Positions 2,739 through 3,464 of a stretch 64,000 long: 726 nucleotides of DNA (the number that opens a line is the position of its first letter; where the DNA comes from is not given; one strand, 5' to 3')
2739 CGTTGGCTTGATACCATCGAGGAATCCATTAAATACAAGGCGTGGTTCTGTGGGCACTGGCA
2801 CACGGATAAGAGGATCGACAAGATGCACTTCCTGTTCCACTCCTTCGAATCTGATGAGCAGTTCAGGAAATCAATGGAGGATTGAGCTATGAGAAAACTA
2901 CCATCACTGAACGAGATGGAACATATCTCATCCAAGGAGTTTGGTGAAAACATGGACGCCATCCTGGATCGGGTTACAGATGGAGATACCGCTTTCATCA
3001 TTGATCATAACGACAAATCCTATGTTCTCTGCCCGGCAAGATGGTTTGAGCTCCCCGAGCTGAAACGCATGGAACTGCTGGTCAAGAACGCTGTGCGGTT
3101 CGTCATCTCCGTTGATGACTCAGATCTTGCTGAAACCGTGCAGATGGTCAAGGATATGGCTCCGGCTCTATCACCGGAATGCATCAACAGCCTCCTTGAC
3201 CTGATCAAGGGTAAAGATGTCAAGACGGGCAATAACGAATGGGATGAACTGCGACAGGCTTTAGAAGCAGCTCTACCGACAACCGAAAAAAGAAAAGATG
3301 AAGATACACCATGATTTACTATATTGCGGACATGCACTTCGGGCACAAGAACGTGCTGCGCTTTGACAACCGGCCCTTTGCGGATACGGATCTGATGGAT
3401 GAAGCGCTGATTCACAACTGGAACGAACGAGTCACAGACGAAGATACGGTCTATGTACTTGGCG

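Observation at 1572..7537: Three different metallophosphoesterases, each downstream of an antitoxin-like or regulator gene, in one 9-gene operon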

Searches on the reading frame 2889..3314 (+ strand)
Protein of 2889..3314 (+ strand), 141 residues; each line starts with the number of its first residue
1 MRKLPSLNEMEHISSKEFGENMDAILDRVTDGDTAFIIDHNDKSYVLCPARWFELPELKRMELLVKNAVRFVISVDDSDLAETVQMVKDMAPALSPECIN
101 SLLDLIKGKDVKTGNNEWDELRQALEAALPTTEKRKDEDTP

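Call 3: search_protein_families(library=pfam, proteins=[window:2889-3314:+], max_evalue=0.1)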
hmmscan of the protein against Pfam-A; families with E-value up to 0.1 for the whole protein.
window:2889-3314:+ (141 aa): 1 family
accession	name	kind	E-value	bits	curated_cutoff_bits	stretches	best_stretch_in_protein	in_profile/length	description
PF02604.26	PhdYeFM_antitox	-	0.021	15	29.8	1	10-51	1-43/74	Antitoxin Phd_YefM, type II toxin-antitoxin system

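Call 4: search_protein_families(library=phrogs, proteins=[window:2889-3314:+], max_evalue=0.01)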
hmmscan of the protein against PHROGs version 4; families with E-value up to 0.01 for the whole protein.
window:2889-3314:+ (141 aa): 1 family
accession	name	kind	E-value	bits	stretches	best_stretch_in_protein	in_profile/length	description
phrog_375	-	moron, auxiliary metabolic gene and host takeover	0.00016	22.5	1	8-49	2-44/74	Phd-like antitoxin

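Call 15: search_protein_families(library=padloc, proteins=[window:2889-3314:+], max_evalue=0.01)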
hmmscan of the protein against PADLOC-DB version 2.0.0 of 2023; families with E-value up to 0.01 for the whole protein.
window:2889-3314:+ (141 aa): 0 families

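Call 16: search_protein_families(library=ncbifam, proteins=[window:2889-3314:+], max_evalue=0.01)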
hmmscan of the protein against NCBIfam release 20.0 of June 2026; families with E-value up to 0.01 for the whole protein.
window:2889-3314:+ (141 aa): 0 families

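Call 43: find_homologous_proteins(query=window:2889-3314:+, max_evalue=0.001)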
Query window:2889-3314:+ (141 aa): 244 proteins with E <= 0.001 among 266 candidates; the best 120 are listed.
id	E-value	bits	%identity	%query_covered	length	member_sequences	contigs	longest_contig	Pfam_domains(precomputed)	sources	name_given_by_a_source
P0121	4.9e-87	307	100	100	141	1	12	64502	-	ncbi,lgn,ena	-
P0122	3.3e-72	259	84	100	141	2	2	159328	-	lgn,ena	-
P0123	5.6e-69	248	80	100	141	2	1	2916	-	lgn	-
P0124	6.7e-69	248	80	100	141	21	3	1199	-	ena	-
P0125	1.1e-68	247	81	99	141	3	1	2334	-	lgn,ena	-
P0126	1.4e-68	247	81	100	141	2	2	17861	-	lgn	-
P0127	1.5e-68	247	80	100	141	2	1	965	-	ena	-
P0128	4.9e-67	242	79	100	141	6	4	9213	-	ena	-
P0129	2.5e-66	240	80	99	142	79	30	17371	-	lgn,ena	-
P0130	2.7e-65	236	76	100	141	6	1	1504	-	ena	-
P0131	4.0e-65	236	75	100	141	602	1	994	-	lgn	-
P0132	2.1e-62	227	74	99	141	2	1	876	-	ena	-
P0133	5.7e-62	226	75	100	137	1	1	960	-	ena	-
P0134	6.8e-62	225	76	96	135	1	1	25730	-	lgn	-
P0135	4.3e-59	216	71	100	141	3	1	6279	-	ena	-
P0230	2.1e-46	175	61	99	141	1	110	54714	-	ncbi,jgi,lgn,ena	-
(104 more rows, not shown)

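Call 45: find_encoding_contigs(protein=P0230, flank=8000, max_places=8)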
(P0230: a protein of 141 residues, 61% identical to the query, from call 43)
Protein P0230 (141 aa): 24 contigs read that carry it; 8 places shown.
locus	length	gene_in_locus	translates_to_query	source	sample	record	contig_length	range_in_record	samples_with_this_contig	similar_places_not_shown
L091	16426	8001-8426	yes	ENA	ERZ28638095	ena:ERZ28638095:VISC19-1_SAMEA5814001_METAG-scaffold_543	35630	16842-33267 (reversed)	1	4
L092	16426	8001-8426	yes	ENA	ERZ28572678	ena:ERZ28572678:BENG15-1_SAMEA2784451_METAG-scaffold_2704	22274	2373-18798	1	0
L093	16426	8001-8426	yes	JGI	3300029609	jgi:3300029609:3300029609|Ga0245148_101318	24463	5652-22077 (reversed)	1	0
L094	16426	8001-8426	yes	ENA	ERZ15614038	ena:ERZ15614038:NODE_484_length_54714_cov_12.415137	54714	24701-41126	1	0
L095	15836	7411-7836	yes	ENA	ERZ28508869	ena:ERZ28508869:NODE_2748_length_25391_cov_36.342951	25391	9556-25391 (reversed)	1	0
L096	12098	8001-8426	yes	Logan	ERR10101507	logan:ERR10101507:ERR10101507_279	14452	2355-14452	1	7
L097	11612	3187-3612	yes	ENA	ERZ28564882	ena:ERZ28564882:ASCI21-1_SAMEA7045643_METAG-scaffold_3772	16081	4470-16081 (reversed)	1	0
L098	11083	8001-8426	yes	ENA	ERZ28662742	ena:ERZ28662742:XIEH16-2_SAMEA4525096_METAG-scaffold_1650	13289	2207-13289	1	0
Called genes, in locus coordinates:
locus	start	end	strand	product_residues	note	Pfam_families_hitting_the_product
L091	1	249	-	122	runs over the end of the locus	-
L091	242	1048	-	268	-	-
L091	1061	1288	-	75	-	-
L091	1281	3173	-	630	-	PF00239:Resolvase, PF07508:Recombinase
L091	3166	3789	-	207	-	-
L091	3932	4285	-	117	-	PF12844:HTH_19, PF13560:HTH_31, PF01381:HTH_3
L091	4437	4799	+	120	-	PF01381:HTH_3, PF12844:HTH_19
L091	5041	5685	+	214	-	-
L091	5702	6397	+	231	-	-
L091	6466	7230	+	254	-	PF00149:Metallophos, PF06874:FBPase_2 (faint), PF12850:Metallophos_2 (weak)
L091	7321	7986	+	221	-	PF00149:Metallophos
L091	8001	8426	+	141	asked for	-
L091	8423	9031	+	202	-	PF12850:Metallophos_2 (weak)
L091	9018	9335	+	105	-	-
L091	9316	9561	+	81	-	PF04221:RelB (weak)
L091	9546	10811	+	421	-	-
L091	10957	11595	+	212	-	-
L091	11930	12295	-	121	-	PF01381:HTH_3 (weak)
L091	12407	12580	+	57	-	-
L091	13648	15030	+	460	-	PF18145:SAVED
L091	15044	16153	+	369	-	PF18144:SMODS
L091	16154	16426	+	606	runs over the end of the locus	PF26398:Cap2_linker, PF00899:ThiF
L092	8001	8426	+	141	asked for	-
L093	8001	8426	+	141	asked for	-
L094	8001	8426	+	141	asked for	-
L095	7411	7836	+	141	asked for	-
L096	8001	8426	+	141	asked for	-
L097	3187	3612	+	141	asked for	-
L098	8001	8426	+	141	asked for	-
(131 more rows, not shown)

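Call 46: find_encoding_contigs(protein=P0121, flank=10000, max_places=4)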
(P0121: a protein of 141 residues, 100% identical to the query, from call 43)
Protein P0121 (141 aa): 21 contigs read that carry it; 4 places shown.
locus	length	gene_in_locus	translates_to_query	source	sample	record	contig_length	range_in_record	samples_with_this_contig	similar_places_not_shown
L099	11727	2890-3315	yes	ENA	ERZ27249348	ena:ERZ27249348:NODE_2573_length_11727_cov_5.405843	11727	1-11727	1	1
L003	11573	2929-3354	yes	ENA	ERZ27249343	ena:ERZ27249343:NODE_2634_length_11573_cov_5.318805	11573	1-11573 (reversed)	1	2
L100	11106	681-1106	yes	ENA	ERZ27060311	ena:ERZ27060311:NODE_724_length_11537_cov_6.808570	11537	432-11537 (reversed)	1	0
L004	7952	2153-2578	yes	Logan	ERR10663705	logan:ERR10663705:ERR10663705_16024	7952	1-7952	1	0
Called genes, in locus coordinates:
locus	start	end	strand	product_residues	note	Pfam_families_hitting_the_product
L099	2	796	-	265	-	?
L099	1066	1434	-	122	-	PF13560:HTH_31, PF12844:HTH_19 (weak), PF13443:HTH_26 (weak), PF01381:HTH_3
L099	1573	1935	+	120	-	PF13560:HTH_31 (weak), PF01381:HTH_3, PF12844:HTH_19 (weak)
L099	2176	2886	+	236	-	PF00149:Metallophos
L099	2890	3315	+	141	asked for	-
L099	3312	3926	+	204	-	PF00149:Metallophos (weak), PF12850:Metallophos_2 (weak)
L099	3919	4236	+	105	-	-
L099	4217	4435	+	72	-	PF04221:RelB (weak)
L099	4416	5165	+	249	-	PF00149:Metallophos, PF12850:Metallophos_2 (weak)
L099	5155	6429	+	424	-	-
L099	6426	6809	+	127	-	-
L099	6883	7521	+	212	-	-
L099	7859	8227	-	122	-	PF12844:HTH_19 (weak), PF01381:HTH_3 (weak)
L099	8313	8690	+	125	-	-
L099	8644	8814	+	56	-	-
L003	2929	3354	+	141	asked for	-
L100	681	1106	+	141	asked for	-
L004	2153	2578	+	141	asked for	-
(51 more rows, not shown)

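Call 63: search_solved_structures(query=A2, max_evalue=10, show_alignments=2)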
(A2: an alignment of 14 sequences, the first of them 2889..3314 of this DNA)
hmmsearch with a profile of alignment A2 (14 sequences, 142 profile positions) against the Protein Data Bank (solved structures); distinct sequences matched with E-value up to 10: 9.
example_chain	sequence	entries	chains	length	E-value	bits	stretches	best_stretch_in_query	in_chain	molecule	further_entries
6nz3_A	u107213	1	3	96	0.5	13.5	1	62-127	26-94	Design construct XAA_GGHN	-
6o0i_A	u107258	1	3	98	0.52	13.4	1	62-127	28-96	Design construct XAA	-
4aez_B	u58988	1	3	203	0.68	13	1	60-120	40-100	MITOTIC SPINDLE CHECKPOINT COMPONENT MAD2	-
6nyk_A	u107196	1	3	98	0.88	12.7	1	63-127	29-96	Design construct XAX_GGDQ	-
6kos_A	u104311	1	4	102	1.1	12.4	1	100-135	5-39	SUWA (Super WA20)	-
5l3s_A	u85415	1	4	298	1.6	11.9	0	61-112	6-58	Signal recognition particle 54 kDa protein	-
5l3v_A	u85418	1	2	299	1.6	11.9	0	61-112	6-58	Signal recognition particle 54 kDa protein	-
6nxm_A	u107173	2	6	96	2.1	11.4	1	62-127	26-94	Design construct XAA_GVDQ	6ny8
6o0c_A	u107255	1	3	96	2.2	11.4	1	62-127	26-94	Design construct XAA_GVDQ mutant M4L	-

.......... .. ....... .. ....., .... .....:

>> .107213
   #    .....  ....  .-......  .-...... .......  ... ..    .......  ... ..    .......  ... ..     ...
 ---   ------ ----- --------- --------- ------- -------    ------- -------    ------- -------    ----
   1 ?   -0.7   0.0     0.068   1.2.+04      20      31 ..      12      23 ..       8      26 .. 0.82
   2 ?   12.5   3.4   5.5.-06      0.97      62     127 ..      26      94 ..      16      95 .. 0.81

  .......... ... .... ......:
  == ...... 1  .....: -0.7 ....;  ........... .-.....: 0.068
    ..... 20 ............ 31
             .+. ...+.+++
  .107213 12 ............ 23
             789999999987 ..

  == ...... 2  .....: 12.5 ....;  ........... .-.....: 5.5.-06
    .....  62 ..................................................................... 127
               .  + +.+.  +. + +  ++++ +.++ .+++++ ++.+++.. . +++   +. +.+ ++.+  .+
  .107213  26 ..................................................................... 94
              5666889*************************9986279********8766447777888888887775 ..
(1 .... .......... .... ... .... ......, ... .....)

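Call 72: search_protein_families(library=phrogs, proteins=[L091:3166-3789:-, L091:1281-3173:-, L091:5702-6397:+], max_evalue=0.001)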
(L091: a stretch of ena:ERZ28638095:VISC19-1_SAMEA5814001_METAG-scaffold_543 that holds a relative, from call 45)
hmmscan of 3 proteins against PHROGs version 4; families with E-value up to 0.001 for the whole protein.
L091:3166-3789:- (207 aa): 1 family
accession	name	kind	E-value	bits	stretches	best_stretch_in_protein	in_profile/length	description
phrog_95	-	integration and excision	1e-10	41.9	1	46-171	77-199/651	integrase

L091:1281-3173:- (630 aa): 2 families
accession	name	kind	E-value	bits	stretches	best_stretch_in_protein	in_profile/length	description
phrog_95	-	integration and excision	2.7e-83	281.7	1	42-327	84-358/651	integrase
phrog_125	-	DNA, RNA and nucleotide metabolism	7.7e-35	121.6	1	42-326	16-250/254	DNA invertase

L091:5702-6397:+ (231 aa): 0 families

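Call 73: predict_structure(alignment_id=A3)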
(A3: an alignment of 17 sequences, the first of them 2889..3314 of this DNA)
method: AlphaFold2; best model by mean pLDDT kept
length: 141 residues; sequences in the alignment: 17
mean_pLDDT: 79.5   pTM: 0.50
mean pLDDT of the five models: 79.5, 76.7, 75.1, 73.8, 71.1
residues with pLDDT >= 90: 22; 70-90: 93; 50-70: 16; < 50: 10
segments of 3 or more residues with pLDDT < 50: 132-141
pLDDT, mean of each block of 10 residues (from residue 1): 70 91 89 85 86 66 87 84 89 87 83 72 86 42 48
secondary structure, 60 per line:
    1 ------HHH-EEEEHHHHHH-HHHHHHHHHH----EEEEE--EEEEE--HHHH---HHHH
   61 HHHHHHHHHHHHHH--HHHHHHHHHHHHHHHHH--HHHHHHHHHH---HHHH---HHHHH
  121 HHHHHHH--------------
elements in order: E11-14 H15-20 H22-31 E36-40 E43-47 H50-53 H57-74 H77-93 H96-105 H109-112 H116-127

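Call 76: fold_search(model_id=the predicted structure, library=pdb)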
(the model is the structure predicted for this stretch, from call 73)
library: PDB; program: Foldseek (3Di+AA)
matches with E <= 10: 354; with E <= 0.001: 0
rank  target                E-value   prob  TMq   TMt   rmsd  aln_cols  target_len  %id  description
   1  2a6q_B                3.6e-02  1.00  0.30  0.65   5.5        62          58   21  Crystal structure of YefM-YoeB complex (released 2005-08-23)
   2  2a6q_A                5.1e-02  1.00  0.31  0.50   7.1        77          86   22  Crystal structure of YefM-YoeB complex (released 2005-08-23)
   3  3k33_C                7.7e-02  0.99  0.30  0.56   4.8        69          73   16  Crystal structure of the Phd-Doc complex (released 2010-08-18)
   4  8yxv_C                9.2e-02  1.00  0.31  0.69   3.0        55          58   18  Toxin-antitoxin complex from Streptococcus pneumoniae (released 2025-04-09)
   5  3cto_A                1.0e-01  0.99  0.30  0.57   6.9        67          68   19  Crystal Structure of M. tuberculosis YefM antitoxin (released 2008-12-02)
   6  8yxv_A                1.1e-01  0.99  0.30  0.53   7.0        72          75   18  Toxin-antitoxin complex from Streptococcus pneumoniae (released 2025-04-09)
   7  8yxv_G                1.2e-01  0.97  0.29  0.53   9.8        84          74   14  Toxin-antitoxin complex from Streptococcus pneumoniae (released 2025-04-09)
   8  3d55_D                1.2e-01  0.95  0.30  0.49   9.6        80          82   18  Crystal structure of M. tuberculosis YefM antitoxin (released 2008-12-02)
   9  7v6w_D                1.3e-01  0.97  0.29  0.47   7.2        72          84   17  Crystal structure of heterohexameric Sa2YoeB-Sa2YefM complex bound to 26bp-DNA (released 2021-12-15)
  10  4zlx_A                1.4e-01  1.00  0.30  0.85   1.1        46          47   20  N-terminal DNA binding domain of the antitoxin Phd from phage P1 (released 2016-04-20)
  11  7v5y_B                1.4e-01  0.98  0.29  0.47   6.4        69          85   17  Crystal structure of hexameric complex of Sa2YoeB-Sa2YefM toxin-antitoxin from Staphylococcus aureus (released 2021-12-15)
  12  3k33_D                1.5e-01  0.99  0.30  0.56   6.7        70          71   16  Crystal structure of the Phd-Doc complex (released 2010-08-18)
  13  3cto_C                1.5e-01  0.89  0.29  0.46  14.5       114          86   14  Crystal Structure of M. tuberculosis YefM antitoxin (released 2008-12-02)
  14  3oei_E                1.6e-01  0.84  0.28  0.46  11.2       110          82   15  Crystal structure of Mycobacterium tuberculosis RelJK (Rv3357-Rv3358-RelBE3) (released 2011-03-16)
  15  3hry_A                2.0e-01  1.00  0.30  0.60   4.4        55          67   20  Crystal structure of PHD in a trigonal space group and partially disordered (released 2010-06-23)
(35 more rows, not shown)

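Call 95: search_protein_families(library=pfam, proteins=[L091:5702-6397:+], max_evalue=0.001)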
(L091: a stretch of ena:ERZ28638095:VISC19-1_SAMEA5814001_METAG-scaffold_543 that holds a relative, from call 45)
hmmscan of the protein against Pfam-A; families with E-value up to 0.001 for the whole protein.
L091:5702-6397:+ (231 aa): 0 families
